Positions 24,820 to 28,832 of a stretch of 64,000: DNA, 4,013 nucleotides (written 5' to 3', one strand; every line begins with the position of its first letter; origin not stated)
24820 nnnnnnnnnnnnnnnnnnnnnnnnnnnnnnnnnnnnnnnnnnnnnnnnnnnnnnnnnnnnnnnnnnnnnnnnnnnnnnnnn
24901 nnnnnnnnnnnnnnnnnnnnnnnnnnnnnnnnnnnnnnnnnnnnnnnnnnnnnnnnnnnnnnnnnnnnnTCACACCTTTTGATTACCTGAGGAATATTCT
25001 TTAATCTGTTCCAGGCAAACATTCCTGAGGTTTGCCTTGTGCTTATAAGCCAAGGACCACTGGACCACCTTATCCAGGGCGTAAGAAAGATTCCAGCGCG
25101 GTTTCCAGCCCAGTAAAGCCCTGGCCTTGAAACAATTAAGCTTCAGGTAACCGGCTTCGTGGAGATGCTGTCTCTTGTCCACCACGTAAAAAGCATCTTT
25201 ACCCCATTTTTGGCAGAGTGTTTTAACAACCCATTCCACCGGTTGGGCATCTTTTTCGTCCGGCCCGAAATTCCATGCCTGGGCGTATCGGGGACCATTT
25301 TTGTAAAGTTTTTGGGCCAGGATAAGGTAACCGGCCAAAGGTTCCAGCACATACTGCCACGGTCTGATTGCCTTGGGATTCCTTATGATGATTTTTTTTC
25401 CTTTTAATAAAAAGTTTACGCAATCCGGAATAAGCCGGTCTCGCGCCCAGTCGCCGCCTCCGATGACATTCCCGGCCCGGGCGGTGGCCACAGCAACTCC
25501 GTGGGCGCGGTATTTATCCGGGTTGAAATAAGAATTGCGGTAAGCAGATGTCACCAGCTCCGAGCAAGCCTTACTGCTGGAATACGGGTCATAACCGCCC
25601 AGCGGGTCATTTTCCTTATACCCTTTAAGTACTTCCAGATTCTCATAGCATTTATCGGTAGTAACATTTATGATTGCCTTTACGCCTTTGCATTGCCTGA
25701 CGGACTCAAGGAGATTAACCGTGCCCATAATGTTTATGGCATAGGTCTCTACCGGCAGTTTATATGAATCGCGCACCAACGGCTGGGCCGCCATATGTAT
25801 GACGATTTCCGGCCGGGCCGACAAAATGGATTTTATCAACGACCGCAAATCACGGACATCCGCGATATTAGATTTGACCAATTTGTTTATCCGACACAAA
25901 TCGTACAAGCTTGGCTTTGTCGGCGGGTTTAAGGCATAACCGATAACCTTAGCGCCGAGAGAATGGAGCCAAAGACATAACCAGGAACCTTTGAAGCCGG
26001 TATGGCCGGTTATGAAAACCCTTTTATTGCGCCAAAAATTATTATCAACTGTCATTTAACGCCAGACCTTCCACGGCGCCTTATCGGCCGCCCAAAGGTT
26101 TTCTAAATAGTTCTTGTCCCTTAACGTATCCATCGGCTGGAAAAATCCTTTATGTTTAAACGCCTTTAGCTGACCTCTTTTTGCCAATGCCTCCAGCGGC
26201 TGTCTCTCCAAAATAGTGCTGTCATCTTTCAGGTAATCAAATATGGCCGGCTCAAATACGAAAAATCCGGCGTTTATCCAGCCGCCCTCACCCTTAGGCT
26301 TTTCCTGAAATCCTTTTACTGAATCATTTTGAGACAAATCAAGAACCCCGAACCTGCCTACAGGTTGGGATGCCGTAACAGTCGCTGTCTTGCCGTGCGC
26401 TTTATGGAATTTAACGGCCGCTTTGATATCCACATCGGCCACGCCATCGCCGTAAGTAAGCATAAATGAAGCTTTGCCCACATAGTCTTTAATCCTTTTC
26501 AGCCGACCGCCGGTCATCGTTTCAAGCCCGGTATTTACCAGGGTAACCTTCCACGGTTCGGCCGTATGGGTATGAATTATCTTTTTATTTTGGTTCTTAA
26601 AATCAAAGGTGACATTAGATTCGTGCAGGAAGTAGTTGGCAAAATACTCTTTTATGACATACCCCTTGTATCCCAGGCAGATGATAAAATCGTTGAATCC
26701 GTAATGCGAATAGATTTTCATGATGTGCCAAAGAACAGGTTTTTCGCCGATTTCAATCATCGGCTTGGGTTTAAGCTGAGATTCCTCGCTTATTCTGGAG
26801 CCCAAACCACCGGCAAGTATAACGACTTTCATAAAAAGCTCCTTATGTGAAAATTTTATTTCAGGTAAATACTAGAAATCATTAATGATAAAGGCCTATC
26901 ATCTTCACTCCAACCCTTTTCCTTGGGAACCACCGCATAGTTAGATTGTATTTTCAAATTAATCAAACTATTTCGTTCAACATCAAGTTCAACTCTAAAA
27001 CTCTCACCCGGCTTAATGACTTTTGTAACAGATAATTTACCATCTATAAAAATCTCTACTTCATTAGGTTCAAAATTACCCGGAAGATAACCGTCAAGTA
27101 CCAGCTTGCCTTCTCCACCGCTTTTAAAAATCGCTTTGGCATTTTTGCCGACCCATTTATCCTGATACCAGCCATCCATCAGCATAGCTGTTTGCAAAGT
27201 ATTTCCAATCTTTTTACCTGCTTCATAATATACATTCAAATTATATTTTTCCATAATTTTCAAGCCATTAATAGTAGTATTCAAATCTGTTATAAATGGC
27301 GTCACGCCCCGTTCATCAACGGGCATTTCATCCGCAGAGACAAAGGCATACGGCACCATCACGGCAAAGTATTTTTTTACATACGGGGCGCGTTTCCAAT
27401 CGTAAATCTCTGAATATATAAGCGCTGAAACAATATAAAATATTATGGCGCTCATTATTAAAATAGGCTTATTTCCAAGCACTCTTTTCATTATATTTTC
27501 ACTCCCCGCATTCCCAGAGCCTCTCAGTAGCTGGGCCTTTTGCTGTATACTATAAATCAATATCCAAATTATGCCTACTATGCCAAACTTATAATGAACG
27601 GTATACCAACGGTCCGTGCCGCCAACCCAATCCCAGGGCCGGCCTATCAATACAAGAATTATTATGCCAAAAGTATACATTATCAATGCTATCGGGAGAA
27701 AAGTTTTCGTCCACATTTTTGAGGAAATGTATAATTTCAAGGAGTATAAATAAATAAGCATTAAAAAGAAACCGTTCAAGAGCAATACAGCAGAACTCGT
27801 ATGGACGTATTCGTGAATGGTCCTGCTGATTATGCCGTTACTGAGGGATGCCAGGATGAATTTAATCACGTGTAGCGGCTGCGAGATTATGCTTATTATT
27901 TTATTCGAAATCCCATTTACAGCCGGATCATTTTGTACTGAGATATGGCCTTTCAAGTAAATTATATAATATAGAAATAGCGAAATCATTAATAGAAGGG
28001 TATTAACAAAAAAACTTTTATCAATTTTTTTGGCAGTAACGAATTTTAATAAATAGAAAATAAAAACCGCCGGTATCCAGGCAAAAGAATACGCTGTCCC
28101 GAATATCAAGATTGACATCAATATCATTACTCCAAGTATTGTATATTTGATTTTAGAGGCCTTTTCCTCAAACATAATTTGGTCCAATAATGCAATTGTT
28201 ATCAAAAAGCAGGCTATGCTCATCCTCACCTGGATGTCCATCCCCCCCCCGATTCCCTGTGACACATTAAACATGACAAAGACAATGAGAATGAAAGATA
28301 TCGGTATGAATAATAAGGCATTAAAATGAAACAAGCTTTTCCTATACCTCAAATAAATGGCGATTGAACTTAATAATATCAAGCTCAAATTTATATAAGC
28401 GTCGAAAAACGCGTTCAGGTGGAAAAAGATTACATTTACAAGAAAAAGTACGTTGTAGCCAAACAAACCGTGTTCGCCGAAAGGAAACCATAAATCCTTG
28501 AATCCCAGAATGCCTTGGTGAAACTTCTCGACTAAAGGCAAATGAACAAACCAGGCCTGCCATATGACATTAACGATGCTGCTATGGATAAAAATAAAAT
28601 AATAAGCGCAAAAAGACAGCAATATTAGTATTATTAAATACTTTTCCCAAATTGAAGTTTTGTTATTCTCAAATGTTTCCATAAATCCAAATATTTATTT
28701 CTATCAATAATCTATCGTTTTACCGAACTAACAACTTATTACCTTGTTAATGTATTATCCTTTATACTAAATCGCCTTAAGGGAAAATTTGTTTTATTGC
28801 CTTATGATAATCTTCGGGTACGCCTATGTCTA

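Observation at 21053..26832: A CDP-3,6-dideoxyhexose pathway (ddhA-ddhB-ddhC) adjacent to a YerE-like TPP enzyme, predicting a branched-chain dideoxy sugar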

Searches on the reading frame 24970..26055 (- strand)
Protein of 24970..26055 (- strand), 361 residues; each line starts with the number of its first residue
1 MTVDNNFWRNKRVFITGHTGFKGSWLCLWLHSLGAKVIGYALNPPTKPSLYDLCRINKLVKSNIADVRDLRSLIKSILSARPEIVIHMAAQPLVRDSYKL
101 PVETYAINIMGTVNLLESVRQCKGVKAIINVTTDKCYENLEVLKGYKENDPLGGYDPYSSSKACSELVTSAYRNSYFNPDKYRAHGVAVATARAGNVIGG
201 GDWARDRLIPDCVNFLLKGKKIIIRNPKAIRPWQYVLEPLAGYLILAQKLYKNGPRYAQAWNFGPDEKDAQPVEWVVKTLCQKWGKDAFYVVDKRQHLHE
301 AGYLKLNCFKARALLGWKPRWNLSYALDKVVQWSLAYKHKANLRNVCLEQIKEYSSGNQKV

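Call 3: search_protein_families(library=pfam, proteins=[window:24970-26055:-])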
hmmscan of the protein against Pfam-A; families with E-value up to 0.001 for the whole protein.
window:24970-26055:- (361 aa): 6 families
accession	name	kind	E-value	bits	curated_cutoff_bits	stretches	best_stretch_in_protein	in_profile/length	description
PF16363.11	GDP_Man_Dehyd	-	5.1e-33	115.4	27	1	14-324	1-326/332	GDP-mannose 4,6 dehydratase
PF01370.27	Epimerase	-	2.2e-30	106.3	20.9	1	13-251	1-229/240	NAD dependent epimerase/dehydratase family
PF02719.21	Polysacc_synt_2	-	5.2e-12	46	20.2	1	13-231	1-201/293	Polysaccharide biosynthesis protein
PF01073.25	3Beta_HSD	-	8.3e-08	32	22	1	15-252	2-234/280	3-beta hydroxysteroid dehydrogenase/isomerase family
PF04321.23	RmlD_sub_bind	-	1.9e-06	27.6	27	1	12-171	2-138/287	RmlD substrate binding domain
PF07993.18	NAD_binding_4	-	7.2e-05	22.5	20.1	1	79-173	86-192/258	Male sterility protein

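Call 4: search_protein_families(library=ncbifam, proteins=[window:24970-26055:-])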
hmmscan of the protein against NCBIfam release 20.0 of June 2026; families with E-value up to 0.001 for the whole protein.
window:24970-26055:- (361 aa): 18 families
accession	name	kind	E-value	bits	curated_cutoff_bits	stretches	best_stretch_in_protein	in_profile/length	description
TIGR02622.1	CDP_4_6_dhtase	equivalog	2.7e-147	490.5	278.45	1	7-354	1-351/352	CDP-glucose 4,6-dehydratase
TIGR01181.1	dTDP_gluc_dehyt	equivalog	1.2e-29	103.4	365.1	1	13-338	2-315/321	dTDP-glucose 4,6-dehydratase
TIGR01179.1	galE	equivalog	7.1e-21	74.4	262.3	1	13-336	2-327/332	UDP-glucose 4-epimerase GalE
TIGR04180.1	EDH_00030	hypoth_equivalog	2.1e-16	59.9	475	1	13-254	1-232/297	NAD-dependent 4,6-dehydratase LegB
TIGR01472.1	gmd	equivalog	1.6e-14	53.9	415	1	12-176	2-173/342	GDP-mannose 4,6-dehydratase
NF007582.0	PRK10217.1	equivalog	8.7e-13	48.1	698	1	11-338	2-335/355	dTDP-glucose 4,6-dehydratase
NF007490.0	PRK10084.1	subfamily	1.2e-11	44.3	649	1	48-341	41-341/361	dTDP-glucose 4,6-dehydratase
NF007956.0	PRK10675.1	subfamily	1.7e-10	40.5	394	1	12-167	2-158/338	UDP-glucose 4-epimerase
TIGR01214.1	rmlD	equivalog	1.8e-08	33.8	224.05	1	53-173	32-139/285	dTDP-4-dehydrorhamnose reductase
NF042423.1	oxyalk_red_Shew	equivalog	6.7e-08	32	580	1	10-166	8-153/331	2-alkyl-3-oxoalkanoate reductase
TIGR04130.1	FnlA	equivalog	1.2e-07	31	730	1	56-231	50-197/337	UDP-N-acetylglucosamine 4,6-dehydratase/5-epimerase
TIGR03589.1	PseB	equivalog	2.7e-07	29.8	407.75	1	9-140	3-132/324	UDP-N-acetylglucosamine 4,6-dehydratase (inverting)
NF011728.1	PRK15181.1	equivalog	3.7e-05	22.9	760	1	10-224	15-225/348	Vi polysaccharide biosynthesis UDP-N-acetylglucosaminuronic acid C-4 epimerase TviC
NF042422.1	oxyalk_red_OleD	equivalog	3.8e-05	23.2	580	1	12-147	2-125/329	2-alkyl-3-oxoalkanoate reductase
TIGR03466.1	HpnA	hypoth_equivalog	7.1e-05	21.8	367.65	1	12-133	2-113/327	hopanoid-associated sugar epimerase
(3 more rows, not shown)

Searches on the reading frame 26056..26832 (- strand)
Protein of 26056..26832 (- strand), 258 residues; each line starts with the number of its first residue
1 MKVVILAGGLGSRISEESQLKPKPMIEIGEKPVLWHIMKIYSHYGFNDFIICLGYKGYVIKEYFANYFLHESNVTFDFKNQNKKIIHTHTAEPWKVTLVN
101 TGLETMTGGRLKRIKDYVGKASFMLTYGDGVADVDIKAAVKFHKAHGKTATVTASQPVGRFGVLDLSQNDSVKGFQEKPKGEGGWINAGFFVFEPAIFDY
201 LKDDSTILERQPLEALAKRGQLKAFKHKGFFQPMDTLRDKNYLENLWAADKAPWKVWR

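Call 3: search_protein_families(library=pfam, proteins=[window:26056-26832:-])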
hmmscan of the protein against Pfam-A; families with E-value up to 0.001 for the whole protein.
window:26056-26832:- (258 aa): 2 families
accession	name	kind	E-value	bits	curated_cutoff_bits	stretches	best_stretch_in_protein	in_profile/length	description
PF00483.29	NTP_transferase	-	5.3e-21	75.7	21.2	1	2-205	1-192/245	Nucleotidyl transferase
PF12804.13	NTP_transf_3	-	1.3e-06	29.1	27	1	3-56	1-49/160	MobA-like NTP transferase domain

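Call 4: search_protein_families(library=ncbifam, proteins=[window:26056-26832:-])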
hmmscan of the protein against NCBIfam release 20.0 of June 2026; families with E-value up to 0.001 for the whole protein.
window:26056-26832:- (258 aa): 21 families
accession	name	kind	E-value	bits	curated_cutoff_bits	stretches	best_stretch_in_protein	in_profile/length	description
TIGR02623.1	G1P_cyt_trans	equivalog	3.1e-129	429.9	300.25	1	1-257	1-255/255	glucose-1-phosphate cytidylyltransferase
TIGR03992.1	Arch_glmU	subfamily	1.1e-24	87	292.1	2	79-203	57-178/393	bifunctional sugar-1-phosphate nucleotidylyltransferase/acetyltransferase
NF049965.1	GlMnHpPGnyltfHddC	equivalog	8e-21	74.7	300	2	1-70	1-70/221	D-glycero-D-manno-heptose 1-phosphate guanosyltransferase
NF041313.1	UDPGP_AglF_Halo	equivalog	4.4e-19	68.9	400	2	1-87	1-86/234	UTP--glucose-1-phosphate uridylyltransferase AglF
NF052502.1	man1P_GTase_Rv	exception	4.5e-16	58.7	440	2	106-230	84-213/352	mannose-1-phosphate guanylyltransferase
NF041173.1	Sug_nt_acttase_Thmprot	equivalog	3.9e-14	52.4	600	1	1-203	1-178/405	bifunctional sugar-1-phosphate nucleotidylyltransferase/acetyltransferase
NF045761.1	NAMPUrTaseMurU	equivalog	2.2e-13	50.6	250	1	1-67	1-67/226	N-acetylmuramate alpha-1-phosphate uridylyltransferase MurU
TIGR01208.1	rmlA_long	equivalog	5.3e-13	48.6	320.25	1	2-202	1-183/353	glucose-1-phosphate thymidylyltransferase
TIGR01099.1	galU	equivalog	3.8e-12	46.3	326.8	1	1-203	2-216/261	UTP--glucose-1-phosphate uridylyltransferase GalU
NF041135.1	IPPtranDIPPsyn_Thcocales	equivalog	7.7e-09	35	580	1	1-57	1-53/419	bifunctional L-myo-inositol-1-phosphate cytidylyltransferase/CDP-L-myo-inositol myo-inositolphosphotransferase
TIGR02091.1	glgC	equivalog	3.4e-08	32.9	424.9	1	3-203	3-209/364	glucose-1-phosphate adenylyltransferase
NF001947.0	PRK00725.1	subfamily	7e-07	28.3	470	1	3-181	19-195/426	glucose-1-phosphate adenylyltransferase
NF003670.0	PRK05293.1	equivalog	8.8e-07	28.2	470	1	4-204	8-208/382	glucose-1-phosphate adenylyltransferase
TIGR01173.1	glmU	equivalog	3.9e-06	26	366.85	1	1-69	1-66/452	bifunctional UDP-N-acetylglucosamine diphosphorylase/glucosamine-1-phosphate N-acetyltransferase GlmU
NF002023.0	PRK00844.1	subfamily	6.1e-06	25.3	458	1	5-181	11-183/408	glucose-1-phosphate adenylyltransferase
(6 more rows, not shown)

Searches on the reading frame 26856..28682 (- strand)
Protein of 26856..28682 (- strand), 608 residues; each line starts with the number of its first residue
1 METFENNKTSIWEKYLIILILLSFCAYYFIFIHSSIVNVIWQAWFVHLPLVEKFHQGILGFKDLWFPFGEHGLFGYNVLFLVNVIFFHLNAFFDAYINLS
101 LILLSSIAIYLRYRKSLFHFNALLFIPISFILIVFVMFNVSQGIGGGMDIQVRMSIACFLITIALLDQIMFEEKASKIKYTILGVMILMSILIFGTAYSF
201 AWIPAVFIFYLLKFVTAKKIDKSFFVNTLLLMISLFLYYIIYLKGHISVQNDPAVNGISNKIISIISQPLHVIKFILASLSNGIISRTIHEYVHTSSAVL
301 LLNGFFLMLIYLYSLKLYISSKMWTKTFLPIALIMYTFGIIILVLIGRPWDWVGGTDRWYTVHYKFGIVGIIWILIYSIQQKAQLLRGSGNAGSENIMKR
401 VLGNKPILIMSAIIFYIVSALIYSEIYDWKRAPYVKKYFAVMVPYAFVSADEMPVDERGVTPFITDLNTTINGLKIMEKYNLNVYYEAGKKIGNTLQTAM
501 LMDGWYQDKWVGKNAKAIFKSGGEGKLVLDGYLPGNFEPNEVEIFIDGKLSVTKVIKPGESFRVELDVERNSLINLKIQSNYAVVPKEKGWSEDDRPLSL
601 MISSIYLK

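Call 5: search_protein_families(library=pfam, proteins=[window:26856-28682:-])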
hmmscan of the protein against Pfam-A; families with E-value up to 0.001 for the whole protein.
window:26856-28682:- (608 aa): 0 families

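Call 49: search_protein_families(library=ncbifam, proteins=[window:26856-28682:-], max_evalue=1e-10)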
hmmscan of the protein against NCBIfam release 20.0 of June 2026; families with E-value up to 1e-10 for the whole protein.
window:26856-28682:- (608 aa): 0 families

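Call 63: search_protein_representatives(protein=window:26856-28682:-)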
Query: 608 residues. Proteins with E-value up to 0.001 (for the whole library): 433; up to 1e-10: 240; up to 1e-30: 99. The best 150 are listed.
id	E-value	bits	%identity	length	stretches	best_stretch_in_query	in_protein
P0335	0.0e+00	1341.0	100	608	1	1-608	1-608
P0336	1.3e-139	483.2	47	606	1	13-605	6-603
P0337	1.8e-108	380.4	39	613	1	15-605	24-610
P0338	1.9e-105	370.4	37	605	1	13-602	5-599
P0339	9.3e-93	328.5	34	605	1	18-607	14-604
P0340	5.9e-91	322.5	43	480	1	10-487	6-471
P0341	6.9e-91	322.3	30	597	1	13-605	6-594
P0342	2.7e-89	317.1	35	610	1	6-605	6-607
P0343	2.0e-82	294.4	32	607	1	9-608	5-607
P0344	2.6e-81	290.7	34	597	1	16-608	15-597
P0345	3.2e-79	283.8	31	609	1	14-605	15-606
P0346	4.8e-76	273.3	32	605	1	20-605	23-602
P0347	7.0e-76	272.7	37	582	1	15-608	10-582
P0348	2.6e-70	254.4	37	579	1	13-608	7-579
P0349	9.3e-68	245.9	32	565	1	27-605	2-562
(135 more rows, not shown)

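Call 65: search_protein_families(library=pfam, alignment_id=A1, max_evalue=0.01)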
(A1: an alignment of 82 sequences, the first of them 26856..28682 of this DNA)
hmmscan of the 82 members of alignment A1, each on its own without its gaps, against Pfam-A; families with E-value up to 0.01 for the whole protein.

A. member 1, window:26856-28682:- (608 aa): 0 families

B. families by the number of members that match (of 82 scanned): 3 families
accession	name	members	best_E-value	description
PF19529.4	DUF6057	1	0.00018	Family of unknown function (DUF6057)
PF11992.13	TgpA_N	1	0.0015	TgpA N-terminal domain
PF15982.10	TMEM135_C_rich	1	0.0095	N-terminal cysteine-rich region of Transmembrane protein 135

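Call 71: predict_structure(alignment_id=A1)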
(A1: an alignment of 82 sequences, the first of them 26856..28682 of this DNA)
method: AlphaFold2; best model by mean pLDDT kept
length: 608 residues; sequences in the alignment: 82
mean_pLDDT: 93.9   pTM: 0.92
mean pLDDT of the five models: 93.9, 93.5, 93.1, 93.1, 93.0
residues with pLDDT >= 90: 528; 70-90: 62; 50-70: 13; < 50: 5
segments of 3 or more residues with pLDDT < 50: 1-5
pLDDT, mean of each block of 10 residues (from residue 1): 53 94 98 98 96 98 92 96 98 98 98 94 91 98 94 97 95 92 96 95 87 86 88 95 79 72 95 98 95 94 98 98 96 97 94 94 98 98 89 81 94 98 97 97 94 96 97 98 95 96 95 97 98 97 96 98 98 96 97 97 98
secondary structure, 60 per line:
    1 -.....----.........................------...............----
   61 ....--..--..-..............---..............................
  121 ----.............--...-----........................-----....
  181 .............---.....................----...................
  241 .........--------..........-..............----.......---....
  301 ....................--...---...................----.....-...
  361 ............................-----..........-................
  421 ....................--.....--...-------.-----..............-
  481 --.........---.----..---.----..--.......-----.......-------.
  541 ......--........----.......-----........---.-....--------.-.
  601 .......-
elements in order: H2-6 H11-35 H42-56 H61-64 H74-87 H91-120 H125-137 H148-171 H177-193 H197-217 H222-249 H258-267 H269-282 H287-293 H297-320 H329-347 H352-356 H358-388 H394-403 H405-440 H443-447 H467-479 H483-491 E514-520 E526-532 E540-546 E549-556 E561-567 E573-580 H586-589 E600-607

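Call 73: fold_search(model_id=the predicted structure, library=pdb)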
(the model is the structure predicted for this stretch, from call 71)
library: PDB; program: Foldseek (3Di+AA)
matches with E <= 10: 923; with E <= 0.001: 2
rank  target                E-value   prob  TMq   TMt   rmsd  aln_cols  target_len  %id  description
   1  7e9s_A                8.1e-05  1.00  0.40  0.30  12.2       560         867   14  Archaeal oligosaccharyltransferase AglB from Archaeoglobus fulgidus in complex with an inhibitory peptide and a dolich (released 2021-09-08)
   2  5f15                  5.4e-04  1.00  0.39  0.42  14.6       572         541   11  Crystal Structure of ArnT from Cupriavidus metallidurans bound to Undecaprenyl phosphate (released 2016-02-17)
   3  5ezm                  1.7e-03  1.00  0.39  0.43  13.8       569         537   10  Crystal Structure of ArnT from Cupriavidus metallidurans in the apo state (released 2016-02-17)
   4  6bqm                  6.1e-03  1.00  0.13  0.17   5.5       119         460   12  Secreted serine protease VesC from Vibrio cholerae (released 2018-11-28)
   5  6yg8_B                6.9e-03  1.00  0.12  0.11   8.2       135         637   11  Cryo-EM structure of a BcsB pentamer in the context of an assembled Bcs macrocomplex (released 2021-02-24)
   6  7jrl                  7.2e-03  1.00  0.12  0.16   5.3       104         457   12  The structure of CBM51-2 in complex with GlcNAc and INT domains from Clostridium perfringens ZmpB (released 2021-02-03)
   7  3u37_B                8.2e-03  1.00  0.14  0.22   4.7       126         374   10  An Acetyl Xylan Esterase (Est2A) from the Rumen Bacterium Butyrivibrio proteoclasticus. (released 2013-02-13)
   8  2w47_A                8.9e-03  1.00  0.14  0.49   6.0       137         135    7  Clostridium thermocellum CBM35 in complex with delta-4,5- anhydrogalacturonic acid (released 2009-01-27)
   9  9b8i                  8.9e-03  0.99  0.12  0.10  14.7       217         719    7  Cryo-EM structure of the E. coli cellulose synthase BcsB-BcsC fusion protein (released 2025-02-19)
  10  7js4                  1.0e-02  1.00  0.12  0.08   5.5       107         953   12  The structure of the M60 catalytic domain with the CBM51-1 and CBM51-2 domains from Clostridium perfringens ZmpB (released 2021-02-03)
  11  4dev_A                1.1e-02  1.00  0.14  0.22   4.2       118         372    9  An Acetyl Xylan Esterase (Est2A) from the Rumen Bacterium Butyrivibrio proteoclasticus. (released 2013-02-13)
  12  2w1w_A                1.1e-02  1.00  0.12  0.45   7.4       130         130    8  Native structure of a family 35 carbohydrate binding module from Clostridium thermocellum (released 2009-01-20)
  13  9vqm_D                1.1e-02  0.99  0.11  0.09   7.1       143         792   13  Cryo-EM structure of Elapor1WT in tetrameric form (released 2025-07-23)
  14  2w3j                  1.1e-02  1.00  0.12  0.43   5.9       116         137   12  Structure of a family 35 carbohydrate binding module from an environmental isolate (released 2009-01-20)
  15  4dev_D                1.2e-02  1.00  0.14  0.22   4.4       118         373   10  An Acetyl Xylan Esterase (Est2A) from the Rumen Bacterium Butyrivibrio proteoclasticus. (released 2013-02-13)
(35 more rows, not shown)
